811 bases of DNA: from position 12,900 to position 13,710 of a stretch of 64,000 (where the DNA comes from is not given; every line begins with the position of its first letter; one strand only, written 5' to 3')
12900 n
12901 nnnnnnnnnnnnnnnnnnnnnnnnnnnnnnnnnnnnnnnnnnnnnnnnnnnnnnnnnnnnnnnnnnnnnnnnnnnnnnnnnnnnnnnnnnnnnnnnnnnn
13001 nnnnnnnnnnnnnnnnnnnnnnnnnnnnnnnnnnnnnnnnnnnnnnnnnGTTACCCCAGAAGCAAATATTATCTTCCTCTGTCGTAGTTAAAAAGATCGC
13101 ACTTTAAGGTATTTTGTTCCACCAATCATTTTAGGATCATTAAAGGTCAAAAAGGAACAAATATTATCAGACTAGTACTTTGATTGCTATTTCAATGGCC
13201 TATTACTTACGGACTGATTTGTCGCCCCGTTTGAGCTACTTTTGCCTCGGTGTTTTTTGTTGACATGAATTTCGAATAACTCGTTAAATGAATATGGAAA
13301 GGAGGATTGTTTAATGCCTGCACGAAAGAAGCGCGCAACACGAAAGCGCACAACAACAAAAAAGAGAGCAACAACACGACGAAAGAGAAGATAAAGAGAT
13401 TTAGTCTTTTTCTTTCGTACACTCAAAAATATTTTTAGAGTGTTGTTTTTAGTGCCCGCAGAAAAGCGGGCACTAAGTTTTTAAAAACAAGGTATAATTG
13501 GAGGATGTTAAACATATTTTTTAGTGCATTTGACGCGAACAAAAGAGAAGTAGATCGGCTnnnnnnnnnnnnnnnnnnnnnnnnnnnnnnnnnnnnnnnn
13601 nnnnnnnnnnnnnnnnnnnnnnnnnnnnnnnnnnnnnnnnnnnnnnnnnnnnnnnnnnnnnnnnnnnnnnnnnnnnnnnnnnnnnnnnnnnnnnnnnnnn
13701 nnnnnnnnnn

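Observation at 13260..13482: Strongly signalled 26-aa ultra-basic peptide gene (bS22-like or protamine-like) missing from the ORF track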

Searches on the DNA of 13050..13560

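Call 65: search_rna_families(source=window, start=13050, end=13560, threshold=evalue, max_evalue=10)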
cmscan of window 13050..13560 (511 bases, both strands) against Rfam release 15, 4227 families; matches with E-value up to 10: 6.
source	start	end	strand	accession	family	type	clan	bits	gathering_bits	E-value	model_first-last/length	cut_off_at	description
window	13419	13477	+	RF04181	rteR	Gene; sRNA;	-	22.9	72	0.37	1-84/84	no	rteR sRNA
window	13398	13498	+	RF02845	Ref1C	Gene; sRNA;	-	19.2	90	3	1-131/131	no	Enterococcus sRNA 1C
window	13099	13188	+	RF01507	Afu_298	Gene; snRNA; snoRNA; CD-box;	-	18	40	5.3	1-93/93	no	A. fimigatus snoRNA Afu_298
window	13432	13488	-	RF01335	CRISPR-DR22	Gene; CRISPR;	-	16.2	50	1.1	1-36/36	no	CRISPR RNA direct repeat element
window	13365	13434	-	RF02436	SpF43_sRNA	Gene; sRNA;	-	14.6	70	7.4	1-99/99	no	Streptococcus sRNA SpF43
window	13201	13278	+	RF02288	TtnuCD11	Gene; snRNA; snoRNA; CD-box;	-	11.2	70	7.3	1-74/74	no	Tetrahymena snoRNA TtnuCD11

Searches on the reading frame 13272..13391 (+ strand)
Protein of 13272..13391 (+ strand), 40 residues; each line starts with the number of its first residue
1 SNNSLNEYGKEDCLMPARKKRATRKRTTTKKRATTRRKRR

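Call 52: find_homologous_proteins(query=window:13272-13391:+, max_evalue=10)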
Query window:13272-13391:+: no candidate shares three 5-residue words with the query. No homologue found.

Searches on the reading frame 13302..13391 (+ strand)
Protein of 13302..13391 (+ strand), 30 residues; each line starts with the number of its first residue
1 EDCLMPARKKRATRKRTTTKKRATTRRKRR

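Call 12: search_protein_families(library=pfam, proteins=[window:13314-13391:+], max_evalue=10)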
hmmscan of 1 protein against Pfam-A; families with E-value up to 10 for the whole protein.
seq(26 aa): 0 families

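Call 13: search_protein_families(library=ncbifam, proteins=[window:13314-13391:+], max_evalue=10)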
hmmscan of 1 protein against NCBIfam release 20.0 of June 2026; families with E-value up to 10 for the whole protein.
seq(26 aa): 0 families

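Call 48: search_solved_structures(query=window:13314-13391:+, max_evalue=10, show_alignments=5)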
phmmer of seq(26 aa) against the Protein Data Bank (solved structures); distinct sequences matched with E-value up to 10: 0.

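Call 53: search_protein_families(library=ncbifam, proteins=[window:13314-13391:+], max_evalue=10)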
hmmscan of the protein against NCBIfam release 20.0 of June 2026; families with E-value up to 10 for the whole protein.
seq(26 aa): 0 families

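Call 67: search_protein_representatives(protein=window:13302-13391:+)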
Query: 30 residues. Proteins with E-value up to 0.001 (for the whole library): 1; up to 1e-10: 0; up to 1e-30: 0. The best 1 are listed.
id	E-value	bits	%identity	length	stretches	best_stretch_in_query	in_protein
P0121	4.0e-04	34.7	40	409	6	2-27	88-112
